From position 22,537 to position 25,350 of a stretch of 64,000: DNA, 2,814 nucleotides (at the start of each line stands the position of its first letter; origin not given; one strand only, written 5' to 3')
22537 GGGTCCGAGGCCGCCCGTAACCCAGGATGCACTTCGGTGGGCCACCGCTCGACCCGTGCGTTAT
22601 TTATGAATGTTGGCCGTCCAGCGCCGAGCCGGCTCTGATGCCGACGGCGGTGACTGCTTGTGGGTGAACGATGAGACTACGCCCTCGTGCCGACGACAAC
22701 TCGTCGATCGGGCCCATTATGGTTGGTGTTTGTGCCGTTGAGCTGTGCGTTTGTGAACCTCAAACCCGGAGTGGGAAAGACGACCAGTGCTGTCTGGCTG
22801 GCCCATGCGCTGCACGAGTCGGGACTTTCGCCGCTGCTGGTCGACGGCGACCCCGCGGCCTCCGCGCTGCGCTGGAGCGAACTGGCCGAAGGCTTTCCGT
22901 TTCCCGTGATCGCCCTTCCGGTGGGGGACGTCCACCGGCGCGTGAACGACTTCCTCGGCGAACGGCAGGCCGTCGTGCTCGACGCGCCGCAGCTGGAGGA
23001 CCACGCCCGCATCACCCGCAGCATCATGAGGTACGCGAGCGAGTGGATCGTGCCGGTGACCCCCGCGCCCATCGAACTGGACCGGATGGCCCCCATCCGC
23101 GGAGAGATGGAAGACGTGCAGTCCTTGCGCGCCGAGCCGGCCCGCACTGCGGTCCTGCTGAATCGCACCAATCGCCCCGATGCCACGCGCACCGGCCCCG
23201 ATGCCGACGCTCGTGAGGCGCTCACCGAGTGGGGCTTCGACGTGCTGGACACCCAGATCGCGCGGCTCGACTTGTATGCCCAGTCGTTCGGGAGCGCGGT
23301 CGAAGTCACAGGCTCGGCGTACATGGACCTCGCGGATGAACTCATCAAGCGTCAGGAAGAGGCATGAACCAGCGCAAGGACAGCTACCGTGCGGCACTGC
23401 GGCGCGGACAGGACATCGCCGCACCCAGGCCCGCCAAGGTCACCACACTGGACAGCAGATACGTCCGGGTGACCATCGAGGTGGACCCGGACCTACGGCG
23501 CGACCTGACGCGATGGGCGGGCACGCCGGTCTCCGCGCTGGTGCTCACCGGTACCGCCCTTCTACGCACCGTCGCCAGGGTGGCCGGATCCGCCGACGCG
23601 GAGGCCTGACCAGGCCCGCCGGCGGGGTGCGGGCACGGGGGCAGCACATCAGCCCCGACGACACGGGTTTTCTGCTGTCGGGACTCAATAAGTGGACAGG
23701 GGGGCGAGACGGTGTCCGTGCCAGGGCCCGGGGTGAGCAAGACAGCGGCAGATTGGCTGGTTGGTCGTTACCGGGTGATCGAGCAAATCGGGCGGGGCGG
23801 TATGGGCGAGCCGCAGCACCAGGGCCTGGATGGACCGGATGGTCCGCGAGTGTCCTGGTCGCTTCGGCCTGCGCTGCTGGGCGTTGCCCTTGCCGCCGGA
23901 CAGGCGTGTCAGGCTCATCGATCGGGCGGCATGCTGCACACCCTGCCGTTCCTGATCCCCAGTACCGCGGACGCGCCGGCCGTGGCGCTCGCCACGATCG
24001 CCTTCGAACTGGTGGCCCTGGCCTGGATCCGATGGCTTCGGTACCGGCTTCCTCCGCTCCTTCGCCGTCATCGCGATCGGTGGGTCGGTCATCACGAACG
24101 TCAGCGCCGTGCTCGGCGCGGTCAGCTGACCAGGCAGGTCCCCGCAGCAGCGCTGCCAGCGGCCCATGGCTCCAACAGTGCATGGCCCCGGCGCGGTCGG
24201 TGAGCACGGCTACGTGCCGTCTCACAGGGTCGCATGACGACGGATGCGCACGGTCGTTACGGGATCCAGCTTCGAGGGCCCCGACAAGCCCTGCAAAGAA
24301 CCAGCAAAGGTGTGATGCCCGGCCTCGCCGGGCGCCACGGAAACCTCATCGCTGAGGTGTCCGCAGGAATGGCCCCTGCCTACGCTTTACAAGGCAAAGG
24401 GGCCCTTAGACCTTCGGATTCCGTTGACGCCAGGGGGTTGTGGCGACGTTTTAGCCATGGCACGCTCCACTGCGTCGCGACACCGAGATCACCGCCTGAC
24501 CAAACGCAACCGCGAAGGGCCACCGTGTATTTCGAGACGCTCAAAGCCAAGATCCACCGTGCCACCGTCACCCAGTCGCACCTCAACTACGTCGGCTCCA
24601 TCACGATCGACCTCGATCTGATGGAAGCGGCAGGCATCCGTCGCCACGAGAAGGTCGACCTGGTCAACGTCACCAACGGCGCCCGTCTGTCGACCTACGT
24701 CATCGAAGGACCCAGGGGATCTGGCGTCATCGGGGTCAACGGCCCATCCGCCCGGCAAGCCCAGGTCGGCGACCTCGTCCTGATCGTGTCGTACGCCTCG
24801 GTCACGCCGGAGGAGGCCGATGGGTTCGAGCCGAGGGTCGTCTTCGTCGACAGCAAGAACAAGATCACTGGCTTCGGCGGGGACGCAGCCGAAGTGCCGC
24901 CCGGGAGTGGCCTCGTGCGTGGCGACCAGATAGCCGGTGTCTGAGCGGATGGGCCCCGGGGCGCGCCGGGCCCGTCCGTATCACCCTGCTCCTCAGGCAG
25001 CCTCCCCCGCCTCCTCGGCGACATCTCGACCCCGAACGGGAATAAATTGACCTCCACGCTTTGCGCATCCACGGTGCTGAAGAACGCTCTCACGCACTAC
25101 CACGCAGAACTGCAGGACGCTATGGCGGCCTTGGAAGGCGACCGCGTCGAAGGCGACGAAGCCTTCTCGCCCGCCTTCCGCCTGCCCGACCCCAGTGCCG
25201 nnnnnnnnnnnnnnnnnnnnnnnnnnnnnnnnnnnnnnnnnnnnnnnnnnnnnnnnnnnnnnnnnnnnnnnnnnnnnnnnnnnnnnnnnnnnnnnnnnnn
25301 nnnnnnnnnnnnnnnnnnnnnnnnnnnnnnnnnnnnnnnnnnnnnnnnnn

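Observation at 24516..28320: Tightly coupled panD / PLP-like / TauD-like oxygenase / NAD-oxidoreductase operon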

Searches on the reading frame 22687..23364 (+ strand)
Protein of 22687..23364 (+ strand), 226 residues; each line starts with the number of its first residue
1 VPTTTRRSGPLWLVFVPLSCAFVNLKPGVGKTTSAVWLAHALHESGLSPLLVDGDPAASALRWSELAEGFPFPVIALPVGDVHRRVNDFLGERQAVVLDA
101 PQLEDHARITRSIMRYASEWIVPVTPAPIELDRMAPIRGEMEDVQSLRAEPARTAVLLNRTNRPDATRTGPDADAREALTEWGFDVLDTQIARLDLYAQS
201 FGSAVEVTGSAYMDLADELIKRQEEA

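Call 9: search_protein_families(library=pfam, proteins=[window:22687-23364:+], max_evalue=0.01)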
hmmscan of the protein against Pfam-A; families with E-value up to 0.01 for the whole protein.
window:22687-23364:+ (226 aa): 3 families
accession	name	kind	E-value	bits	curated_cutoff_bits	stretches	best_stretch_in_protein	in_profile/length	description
PF01656.29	CbiA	-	8.6e-08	32.6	25.4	1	21-164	2-86/125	CobQ/CobB/MinD/ParA nucleotide binding domain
PF13614.12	AAA_31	-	1.8e-07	31.7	27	1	21-60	5-44/177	AAA domain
PF02374.21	ArsA_ATPase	-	0.0036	17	24.3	1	22-59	5-42/305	Anion-transporting ATPase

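Call 10: search_protein_families(library=ncbifam, proteins=[window:22687-23364:+], max_evalue=0.01)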
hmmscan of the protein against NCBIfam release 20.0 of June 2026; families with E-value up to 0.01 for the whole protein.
window:22687-23364:+ (226 aa): 7 families
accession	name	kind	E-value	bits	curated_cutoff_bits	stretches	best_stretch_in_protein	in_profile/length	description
NF041546.1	ParA_partition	equivalog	5.2e-29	101.2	180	1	21-208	3-185/203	ParA family partition ATPase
TIGR03453.1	partition_RepA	equivalog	7e-05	21.8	348.45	1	21-59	108-146/387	plasmid partitioning protein RepA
TIGR03371.1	cellulose_yhjQ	equivalog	7.4e-05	22.3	157.85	0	23-57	7-41/246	cellulose biosynthesis protein BcsQ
NF047398.1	AAA_KGGVGR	domain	0.00072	19.9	90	1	20-66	5-51/190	KGGVGR-motif variant AAA ATPase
TIGR03815.1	CpaE_hom_Actino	equivalog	0.0018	17.4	154.45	1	28-61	122-155/340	septum site-determining protein Ssd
TIGR00345.1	GET3_arsA_TRC40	subfamily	0.0046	16.5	135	1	24-59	3-38/299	TRC40/GET3/ArsA family transport-energizing ATPase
TIGR01969.1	minD_arch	subfamily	0.0072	15.5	201.75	0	22-59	5-42/251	cell division ATPase MinD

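Call 71: search_protein_families(library=ncbifam, proteins=[window:22687-23364:+], max_evalue=0.05)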
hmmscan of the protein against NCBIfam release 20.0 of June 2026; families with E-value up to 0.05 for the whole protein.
window:22687-23364:+ (226 aa): 10 families
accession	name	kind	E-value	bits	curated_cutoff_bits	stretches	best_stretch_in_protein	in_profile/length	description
NF041546.1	ParA_partition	equivalog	5.2e-29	101.2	180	1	21-208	3-185/203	ParA family partition ATPase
TIGR03453.1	partition_RepA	equivalog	7e-05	21.8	348.45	1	21-59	108-146/387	plasmid partitioning protein RepA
TIGR03371.1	cellulose_yhjQ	equivalog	7.4e-05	22.3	157.85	1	23-57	7-41/246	cellulose biosynthesis protein BcsQ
NF047398.1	AAA_KGGVGR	domain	0.00072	19.9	90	1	20-66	5-51/190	KGGVGR-motif variant AAA ATPase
TIGR03815.1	CpaE_hom_Actino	equivalog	0.0018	17.4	154.45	1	28-61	122-155/340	septum site-determining protein Ssd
TIGR00345.1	GET3_arsA_TRC40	subfamily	0.0046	16.5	135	1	24-59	3-38/299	TRC40/GET3/ArsA family transport-energizing ATPase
TIGR01969.1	minD_arch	subfamily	0.0072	15.5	201.75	1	22-59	5-42/251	cell division ATPase MinD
TIGR04291.1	arsen_driv_ArsA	equivalog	0.012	14.4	650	1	26-58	328-360/565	arsenical pump-driving ATPase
NF041136.1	MrpORP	equivalog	0.02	14.2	450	0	26-55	14-43/365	iron-sulfur cluster carrier protein MrpORP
NF010443.0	PRK13869.1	subfamily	0.029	13.1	446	1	21-59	125-163/405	plasmid-partitioning protein RepA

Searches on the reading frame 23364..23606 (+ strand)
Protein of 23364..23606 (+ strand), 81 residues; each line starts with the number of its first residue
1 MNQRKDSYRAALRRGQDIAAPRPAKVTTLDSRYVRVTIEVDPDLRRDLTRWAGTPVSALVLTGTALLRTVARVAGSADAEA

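Call 53: search_protein_families(library=pfam, proteins=[window:23364-23606:+], max_evalue=0.05)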
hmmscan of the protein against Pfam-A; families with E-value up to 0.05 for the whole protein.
window:23364-23606:+ (81 aa): 1 family
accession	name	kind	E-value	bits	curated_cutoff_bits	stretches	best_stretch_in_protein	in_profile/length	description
PF10038.14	DUF2274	-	0.0073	17.1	23.8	1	30-52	11-33/69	Protein of unknown function (DUF2274)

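Call 71: search_protein_families(library=ncbifam, proteins=[window:23364-23606:+], max_evalue=0.05)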
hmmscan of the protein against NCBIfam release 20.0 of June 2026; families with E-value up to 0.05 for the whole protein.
window:23364-23606:+ (81 aa): 0 families

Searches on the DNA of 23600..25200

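Call 51: search_rna_families(source=window, start=23600, end=25200, threshold=evalue, max_evalue=5)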
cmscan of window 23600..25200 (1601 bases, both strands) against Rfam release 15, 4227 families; matches with E-value up to 5: 5.
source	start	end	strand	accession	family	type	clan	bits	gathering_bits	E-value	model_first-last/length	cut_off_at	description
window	24767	24844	+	RF03301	mir-3154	Gene; miRNA;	-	20.9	64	0.62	1-86/86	no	mir-3154 microRNA precursor family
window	24063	24083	+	RF01109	SBRMV1_UPD-PKd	Cis-reg;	-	18.1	33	3.9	1-21/21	no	Pseudoknot of upstream pseudoknot domain (UPD) of the 3'UTR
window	24358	24420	-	RF01004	mir-557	Gene; miRNA;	-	16.2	93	3.4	1-69/69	no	mir-557 microRNA precursor family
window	24805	24888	+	RF00223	IRES_Bip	Cis-reg; IRES;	-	16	40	0.033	1-263/263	no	bip internal ribosome entry site (IRES)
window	24051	24097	-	RF01145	sR14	Gene; snRNA; snoRNA; CD-box;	-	14.6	38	0.57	1-54/54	no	Small nucleolar RNA sR14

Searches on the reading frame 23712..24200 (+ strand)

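Call 53: search_protein_families(library=pfam, proteins=[window:23712-24200:+], max_evalue=0.05)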
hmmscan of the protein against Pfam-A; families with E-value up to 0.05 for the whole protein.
window:23712-24200:+ (163 aa): 0 families

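Call 71: search_protein_families(library=ncbifam, proteins=[window:23712-24200:+], max_evalue=0.05)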
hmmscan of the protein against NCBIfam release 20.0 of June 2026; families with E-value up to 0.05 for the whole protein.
window:23712-24200:+ (163 aa): 2 families
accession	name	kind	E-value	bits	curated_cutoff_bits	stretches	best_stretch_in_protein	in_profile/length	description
NF045676.1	FeExpMbfA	equivalog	1.6e-07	31.1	450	1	62-117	240-295/318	iron exporter MbfA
NF033483.0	PknB_PASTA_kin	equivalog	0.032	13.3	450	1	15-33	4-22/563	Stk1 family PASTA domain-containing Ser/Thr kinase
